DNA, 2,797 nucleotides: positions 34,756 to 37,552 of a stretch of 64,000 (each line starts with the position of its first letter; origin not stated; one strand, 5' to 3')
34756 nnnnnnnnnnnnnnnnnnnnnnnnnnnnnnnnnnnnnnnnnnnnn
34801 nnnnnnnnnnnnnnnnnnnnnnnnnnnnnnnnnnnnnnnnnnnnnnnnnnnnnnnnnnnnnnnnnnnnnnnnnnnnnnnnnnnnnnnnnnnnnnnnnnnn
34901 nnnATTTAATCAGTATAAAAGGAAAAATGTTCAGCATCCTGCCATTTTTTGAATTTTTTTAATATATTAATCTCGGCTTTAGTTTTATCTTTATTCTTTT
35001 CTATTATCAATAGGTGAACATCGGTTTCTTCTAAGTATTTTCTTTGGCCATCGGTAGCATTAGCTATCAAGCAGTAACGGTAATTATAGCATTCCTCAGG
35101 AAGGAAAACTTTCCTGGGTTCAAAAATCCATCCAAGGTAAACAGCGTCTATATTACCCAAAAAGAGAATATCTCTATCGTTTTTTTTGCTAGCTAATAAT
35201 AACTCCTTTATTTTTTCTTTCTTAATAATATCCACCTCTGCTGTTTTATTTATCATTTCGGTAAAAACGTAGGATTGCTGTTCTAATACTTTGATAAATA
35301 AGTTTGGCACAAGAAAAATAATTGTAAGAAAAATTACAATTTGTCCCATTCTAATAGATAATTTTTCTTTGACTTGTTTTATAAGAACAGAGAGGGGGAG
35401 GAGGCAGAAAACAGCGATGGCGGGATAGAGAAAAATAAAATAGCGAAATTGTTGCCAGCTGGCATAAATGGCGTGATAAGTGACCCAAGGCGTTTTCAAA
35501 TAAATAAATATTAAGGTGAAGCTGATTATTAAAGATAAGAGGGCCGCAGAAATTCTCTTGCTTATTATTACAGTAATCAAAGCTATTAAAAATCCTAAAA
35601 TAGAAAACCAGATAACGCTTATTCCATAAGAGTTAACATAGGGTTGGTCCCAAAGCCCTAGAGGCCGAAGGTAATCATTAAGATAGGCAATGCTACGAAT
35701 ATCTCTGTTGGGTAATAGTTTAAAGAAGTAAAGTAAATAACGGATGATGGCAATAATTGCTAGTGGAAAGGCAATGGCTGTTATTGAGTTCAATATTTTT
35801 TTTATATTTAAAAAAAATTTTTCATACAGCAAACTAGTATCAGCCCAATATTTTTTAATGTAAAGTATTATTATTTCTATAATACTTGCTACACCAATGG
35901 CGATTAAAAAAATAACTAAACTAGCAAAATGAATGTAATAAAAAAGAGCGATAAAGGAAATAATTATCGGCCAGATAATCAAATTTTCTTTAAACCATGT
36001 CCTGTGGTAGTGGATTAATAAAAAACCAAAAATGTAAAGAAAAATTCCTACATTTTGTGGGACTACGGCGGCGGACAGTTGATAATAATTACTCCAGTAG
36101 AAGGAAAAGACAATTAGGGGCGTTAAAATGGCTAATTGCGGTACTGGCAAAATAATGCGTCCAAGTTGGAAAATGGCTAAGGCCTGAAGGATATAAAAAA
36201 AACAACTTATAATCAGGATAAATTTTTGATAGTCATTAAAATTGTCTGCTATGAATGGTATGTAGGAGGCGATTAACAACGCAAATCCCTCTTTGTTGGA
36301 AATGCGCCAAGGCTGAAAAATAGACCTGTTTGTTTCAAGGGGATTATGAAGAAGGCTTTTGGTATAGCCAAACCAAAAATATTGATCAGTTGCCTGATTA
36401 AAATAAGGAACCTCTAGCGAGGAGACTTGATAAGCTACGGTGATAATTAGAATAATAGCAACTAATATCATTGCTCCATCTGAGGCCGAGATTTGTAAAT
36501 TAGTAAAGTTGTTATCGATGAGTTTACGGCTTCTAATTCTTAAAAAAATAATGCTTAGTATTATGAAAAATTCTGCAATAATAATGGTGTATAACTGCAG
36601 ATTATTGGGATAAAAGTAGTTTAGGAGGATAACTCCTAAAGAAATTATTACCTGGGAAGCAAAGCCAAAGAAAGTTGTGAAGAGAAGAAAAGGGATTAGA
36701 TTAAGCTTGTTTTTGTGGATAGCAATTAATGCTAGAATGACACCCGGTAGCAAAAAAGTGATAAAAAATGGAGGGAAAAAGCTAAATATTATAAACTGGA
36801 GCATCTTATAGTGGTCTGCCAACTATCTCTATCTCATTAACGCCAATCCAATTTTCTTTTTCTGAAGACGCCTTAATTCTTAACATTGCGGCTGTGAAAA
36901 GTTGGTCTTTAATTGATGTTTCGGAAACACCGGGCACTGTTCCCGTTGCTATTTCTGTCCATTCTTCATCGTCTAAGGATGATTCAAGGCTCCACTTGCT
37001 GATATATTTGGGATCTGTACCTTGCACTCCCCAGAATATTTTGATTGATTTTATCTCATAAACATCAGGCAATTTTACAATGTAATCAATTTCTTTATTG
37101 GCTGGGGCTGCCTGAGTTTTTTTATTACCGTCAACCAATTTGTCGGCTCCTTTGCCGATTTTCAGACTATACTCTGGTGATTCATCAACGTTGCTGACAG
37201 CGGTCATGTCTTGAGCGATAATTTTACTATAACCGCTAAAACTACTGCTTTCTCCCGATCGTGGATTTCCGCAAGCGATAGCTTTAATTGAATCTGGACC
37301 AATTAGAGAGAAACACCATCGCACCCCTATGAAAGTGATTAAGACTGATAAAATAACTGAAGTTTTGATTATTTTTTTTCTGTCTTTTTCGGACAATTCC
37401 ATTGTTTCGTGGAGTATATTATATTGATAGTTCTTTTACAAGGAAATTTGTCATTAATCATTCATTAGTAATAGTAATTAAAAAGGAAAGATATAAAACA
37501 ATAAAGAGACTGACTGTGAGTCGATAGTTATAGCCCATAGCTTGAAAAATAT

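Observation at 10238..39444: Each of three GT-C/Wzy_C-like membrane enzymes is paired or fused with a lectin-like beta-sandwich module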

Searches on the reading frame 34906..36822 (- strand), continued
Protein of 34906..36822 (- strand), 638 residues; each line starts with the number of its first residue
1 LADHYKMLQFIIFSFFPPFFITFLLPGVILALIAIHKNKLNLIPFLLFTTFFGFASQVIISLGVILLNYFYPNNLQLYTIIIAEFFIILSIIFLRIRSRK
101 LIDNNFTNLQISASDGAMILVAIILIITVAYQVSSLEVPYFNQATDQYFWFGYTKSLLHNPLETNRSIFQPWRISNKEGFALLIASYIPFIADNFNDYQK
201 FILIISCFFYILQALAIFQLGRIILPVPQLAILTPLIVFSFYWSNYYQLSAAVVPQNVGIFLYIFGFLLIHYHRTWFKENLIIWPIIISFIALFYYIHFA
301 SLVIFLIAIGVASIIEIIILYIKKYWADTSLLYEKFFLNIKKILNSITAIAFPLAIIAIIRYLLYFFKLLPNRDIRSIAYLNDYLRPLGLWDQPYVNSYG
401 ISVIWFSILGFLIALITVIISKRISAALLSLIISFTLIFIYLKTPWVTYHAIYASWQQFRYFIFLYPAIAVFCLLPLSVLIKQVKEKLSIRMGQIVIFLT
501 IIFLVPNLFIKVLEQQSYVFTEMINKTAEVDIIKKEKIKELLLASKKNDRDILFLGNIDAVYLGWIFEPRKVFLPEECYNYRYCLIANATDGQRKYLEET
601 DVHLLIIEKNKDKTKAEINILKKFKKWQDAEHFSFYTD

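Call 88: search_protein_families(library=pfam, proteins=[P0030, P0031, L015:7776-9047:+, L016:7829-9112:+, L016:3801-5300:-, L014:7738-8951:+], max_evalue=0.1)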
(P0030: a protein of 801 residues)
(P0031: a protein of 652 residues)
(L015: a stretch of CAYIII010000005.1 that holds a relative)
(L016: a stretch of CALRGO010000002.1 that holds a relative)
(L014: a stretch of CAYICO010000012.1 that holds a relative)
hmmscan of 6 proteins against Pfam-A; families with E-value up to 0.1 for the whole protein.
P0030 (801 aa): 1 family
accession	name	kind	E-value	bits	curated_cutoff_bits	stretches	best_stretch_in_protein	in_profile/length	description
PF03425.19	CBM_11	-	0.015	15.8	27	1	646-718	31-101/182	Carbohydrate binding domain (family 11)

P0031 (652 aa): 0 families

L015:7776-9047:+ (423 aa): 20 families
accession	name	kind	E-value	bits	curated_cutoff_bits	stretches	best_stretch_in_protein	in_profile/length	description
PF08241.18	Methyltransf_11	-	4.9e-22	78.8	21.2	1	206-299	1-91/95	Methyltransferase domain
PF13649.12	Methyltransf_25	-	1.1e-20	74.6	27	1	205-296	1-94/97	Methyltransferase domain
PF13847.12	Methyltransf_31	-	1.4e-17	64.2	27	1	200-303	2-109/145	Methyltransferase domain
PF13489.12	Methyltransf_23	-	8.8e-15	55.3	27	1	187-312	7-125/164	Methyltransferase domain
PF01209.24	Ubie_methyltran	-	3.7e-13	49.8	20.1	1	192-296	38-144/233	ubiE/COQ5 methyltransferase family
PF08242.18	Methyltransf_12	-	4.7e-12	46.9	30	1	206-296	1-93/98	Methyltransferase domain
PF07021.18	MetW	-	7.9e-08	32.6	21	1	190-305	5-111/193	Methionine biosynthesis protein MetW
PF06325.19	PrmA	-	9.1e-07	29.1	22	1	185-274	145-232/296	Ribosomal protein L11 methyltransferase (PrmA)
PF02353.26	CMAS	-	1.5e-06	28.2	27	1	183-281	45-140/273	Mycolic acid cyclopropane synthetase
PF03848.20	TehB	-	1.7e-06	28.1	20.4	1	189-281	19-108/193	Tellurite resistance protein TehB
PF05175.20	MTS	-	5.9e-06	26.5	23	1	198-274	27-104/170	Methyltransferase small domain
PF09445.16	Methyltransf_15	-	0.00049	20.2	22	1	204-261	3-60/165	RNA cap guanine-N2 methyltransferase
PF02475.24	TRM5-TYW2_MTfase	-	0.00098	19.5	28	1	197-292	32-128/164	TRM5/TYW2 methyltransferase domain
PF13679.12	Methyltransf_32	-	0.0018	18.7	27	1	196-264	20-94/143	Methyltransferase domain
PF12847.13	Methyltransf_18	-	0.002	18.6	27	1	196-258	9-73/151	Methyltransferase domain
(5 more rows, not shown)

L016:7829-9112:+ (427 aa): 17 families
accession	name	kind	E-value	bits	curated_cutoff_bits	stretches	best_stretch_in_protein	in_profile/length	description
PF08241.18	Methyltransf_11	-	3e-23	82.7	21.2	1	202-298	1-94/95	Methyltransferase domain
PF13649.12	Methyltransf_25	-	1.4e-21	77.4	27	1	202-293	2-95/97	Methyltransferase domain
PF13847.12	Methyltransf_31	-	8.6e-18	64.9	27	1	198-302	4-112/145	Methyltransferase domain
PF01209.24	Ubie_methyltran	-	2.6e-13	50.3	20.1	1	193-294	43-146/233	ubiE/COQ5 methyltransferase family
PF08242.18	Methyltransf_12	-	5.9e-13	49.8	30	1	202-295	1-96/98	Methyltransferase domain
PF13489.12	Methyltransf_23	-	3.7e-11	43.5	27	1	198-314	23-131/164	Methyltransferase domain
PF07021.18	MetW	-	1.9e-09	37.8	21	1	187-300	3-110/193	Methionine biosynthesis protein MetW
PF05175.20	MTS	-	2.2e-07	31.1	23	1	199-270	33-104/170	Methyltransferase small domain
PF12847.13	Methyltransf_18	-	1e-05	26.1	27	1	190-255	7-74/151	Methyltransferase domain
PF02353.26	CMAS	-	5.7e-05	23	27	1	197-278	62-141/273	Mycolic acid cyclopropane synthetase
PF06325.19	PrmA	-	0.00012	22.1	22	1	193-280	157-242/296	Ribosomal protein L11 methyltransferase (PrmA)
PF01170.24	UPF0020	-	0.00026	21.2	22.3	1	219-270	76-127/197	RMKL-like, methyltransferase domain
PF03848.20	TehB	-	0.00027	20.9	20.4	1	189-277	23-108/193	Tellurite resistance protein TehB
PF13679.12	Methyltransf_32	-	0.00074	19.9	27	1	200-302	28-111/143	Methyltransferase domain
PF09445.16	Methyltransf_15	-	0.0075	16.3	22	1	200-257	3-60/165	RNA cap guanine-N2 methyltransferase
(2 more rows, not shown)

L016:3801-5300:- (499 aa): 0 families

L014:7738-8951:+ (404 aa): 22 families
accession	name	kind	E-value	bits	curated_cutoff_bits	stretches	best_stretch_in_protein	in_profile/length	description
PF08241.18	Methyltransf_11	-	7e-26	91.1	21.2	1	203-299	1-94/95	Methyltransferase domain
PF13649.12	Methyltransf_25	-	9.4e-24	84.4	27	1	202-294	1-95/97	Methyltransferase domain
PF13847.12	Methyltransf_31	-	4.9e-19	68.9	27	1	197-302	2-111/145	Methyltransferase domain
PF01209.24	Ubie_methyltran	-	1.2e-16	61.3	20.1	1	190-295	40-146/233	ubiE/COQ5 methyltransferase family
PF13489.12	Methyltransf_23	-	7.1e-15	55.6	27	1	188-312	12-128/164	Methyltransferase domain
PF08242.18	Methyltransf_12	-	1.2e-13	52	30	1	203-296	1-96/98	Methyltransferase domain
PF02353.26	CMAS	-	8.4e-08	32.3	27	1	181-278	46-140/273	Mycolic acid cyclopropane synthetase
PF05175.20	MTS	-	9.5e-07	29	23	1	197-271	29-104/170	Methyltransferase small domain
PF13679.12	Methyltransf_32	-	2.6e-05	24.6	27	1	189-274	16-110/143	Methyltransferase domain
PF06325.19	PrmA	-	3e-05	24.1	22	1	186-281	149-242/296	Ribosomal protein L11 methyltransferase (PrmA)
PF03848.20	TehB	-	0.00013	21.9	20.4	1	199-278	31-108/193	Tellurite resistance protein TehB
PF07021.18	MetW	-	0.00029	21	21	1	188-309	6-119/193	Methionine biosynthesis protein MetW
PF12847.13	Methyltransf_18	-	0.00054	20.4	27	1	196-256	12-74/151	Methyltransferase domain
PF01170.24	UPF0020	-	0.00093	19.4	22.3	1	219-271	75-127/197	RMKL-like, methyltransferase domain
PF09445.16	Methyltransf_15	-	0.0023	18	22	1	200-259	2-61/165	RNA cap guanine-N2 methyltransferase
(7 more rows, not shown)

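Call 91: list_cluster_members(proteins=[P0001, P0005, P0034, P0012])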
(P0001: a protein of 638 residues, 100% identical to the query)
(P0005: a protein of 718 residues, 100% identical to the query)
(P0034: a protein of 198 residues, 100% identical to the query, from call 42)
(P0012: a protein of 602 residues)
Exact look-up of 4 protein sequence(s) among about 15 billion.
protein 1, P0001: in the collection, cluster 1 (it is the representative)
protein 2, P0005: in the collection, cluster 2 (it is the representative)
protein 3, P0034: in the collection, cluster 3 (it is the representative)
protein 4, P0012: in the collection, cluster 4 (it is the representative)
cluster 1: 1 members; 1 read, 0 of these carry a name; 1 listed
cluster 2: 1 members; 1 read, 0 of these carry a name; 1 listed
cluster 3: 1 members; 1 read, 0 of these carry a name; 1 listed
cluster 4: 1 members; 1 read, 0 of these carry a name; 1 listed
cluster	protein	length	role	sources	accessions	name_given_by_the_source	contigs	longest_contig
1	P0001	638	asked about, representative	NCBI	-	-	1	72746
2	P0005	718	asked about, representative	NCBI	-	-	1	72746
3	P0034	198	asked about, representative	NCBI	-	-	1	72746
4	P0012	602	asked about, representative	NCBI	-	-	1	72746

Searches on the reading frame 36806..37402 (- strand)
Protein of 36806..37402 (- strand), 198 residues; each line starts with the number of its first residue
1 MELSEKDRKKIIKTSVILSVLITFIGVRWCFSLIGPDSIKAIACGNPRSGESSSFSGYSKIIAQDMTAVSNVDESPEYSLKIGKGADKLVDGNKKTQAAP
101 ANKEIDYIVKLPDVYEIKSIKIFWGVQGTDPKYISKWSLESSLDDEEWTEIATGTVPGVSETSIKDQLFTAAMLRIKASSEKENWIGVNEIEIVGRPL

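Call 5: search_protein_families(library=pfam, proteins=[window:36806-37402:-], max_evalue=1)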
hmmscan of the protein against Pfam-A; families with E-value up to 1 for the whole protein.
window:36806-37402:- (198 aa): 4 families
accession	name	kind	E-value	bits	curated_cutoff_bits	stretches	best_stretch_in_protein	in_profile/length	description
PF00754.31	F5_F8_type_C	-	3.7e-10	40.5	28.2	1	75-186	9-122/127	F5/8 type C domain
PF22633.2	F5_F8_type_C_2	-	7.4e-06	26.9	27.8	1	88-160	1-73/91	NedA-like, galactose-binding domain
PF23524.2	MGAT4A_C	-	0.12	13.2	42.9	1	144-189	83-128/129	MGAT4 C-terminal domain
PF13163.11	DUF3999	-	0.19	11.3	30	1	79-157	86-165/424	Protein of unknown function (DUF3999)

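Call 6: search_protein_families(library=ncbifam, proteins=[window:36806-37402:-], max_evalue=1)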
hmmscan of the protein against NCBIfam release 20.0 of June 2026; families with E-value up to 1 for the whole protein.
window:36806-37402:- (198 aa): 0 families

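Call 42: find_homologous_proteins(query=window:36806-37402:-)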
Query window:36806-37402:- (198 aa): 1 proteins with E <= 0.001 among 136 candidates.
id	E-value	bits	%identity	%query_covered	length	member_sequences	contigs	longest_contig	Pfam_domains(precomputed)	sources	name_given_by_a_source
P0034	1.4e-123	428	100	100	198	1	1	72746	PF00754.32,PF22633.4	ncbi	-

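Call 66: find_related_loci(query=A5, collection=metagenome_contigs, flank=5000)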
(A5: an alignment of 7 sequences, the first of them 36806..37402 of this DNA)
Query A5 (198 aa) in metagenome_contigs; peptide patterns used: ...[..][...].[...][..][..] (x = any residue, [..] = any of these).
60 stretches matched a pattern; 10 encode a relative of the query (tblastn E <= 1e-3); 10 distinct loci.
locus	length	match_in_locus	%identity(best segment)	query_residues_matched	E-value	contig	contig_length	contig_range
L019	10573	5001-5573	42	5-198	3e-42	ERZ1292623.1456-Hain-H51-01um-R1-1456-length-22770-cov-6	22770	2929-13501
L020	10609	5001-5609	38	3-198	5e-41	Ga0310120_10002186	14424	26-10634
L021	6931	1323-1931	38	3-198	4e-41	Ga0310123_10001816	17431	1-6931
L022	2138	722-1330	37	3-198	1e-38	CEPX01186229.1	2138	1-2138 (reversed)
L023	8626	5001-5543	43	15-198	5e-37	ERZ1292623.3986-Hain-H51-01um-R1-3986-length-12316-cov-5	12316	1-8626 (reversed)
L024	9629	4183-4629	43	39-192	8e-34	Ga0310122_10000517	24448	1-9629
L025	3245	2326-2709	39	77-193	2e-21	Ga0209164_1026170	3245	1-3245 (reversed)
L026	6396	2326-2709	39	77-193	3e-21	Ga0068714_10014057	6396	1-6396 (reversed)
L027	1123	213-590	38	66-193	8e-18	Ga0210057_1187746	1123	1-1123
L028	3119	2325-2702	38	66-193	1e-17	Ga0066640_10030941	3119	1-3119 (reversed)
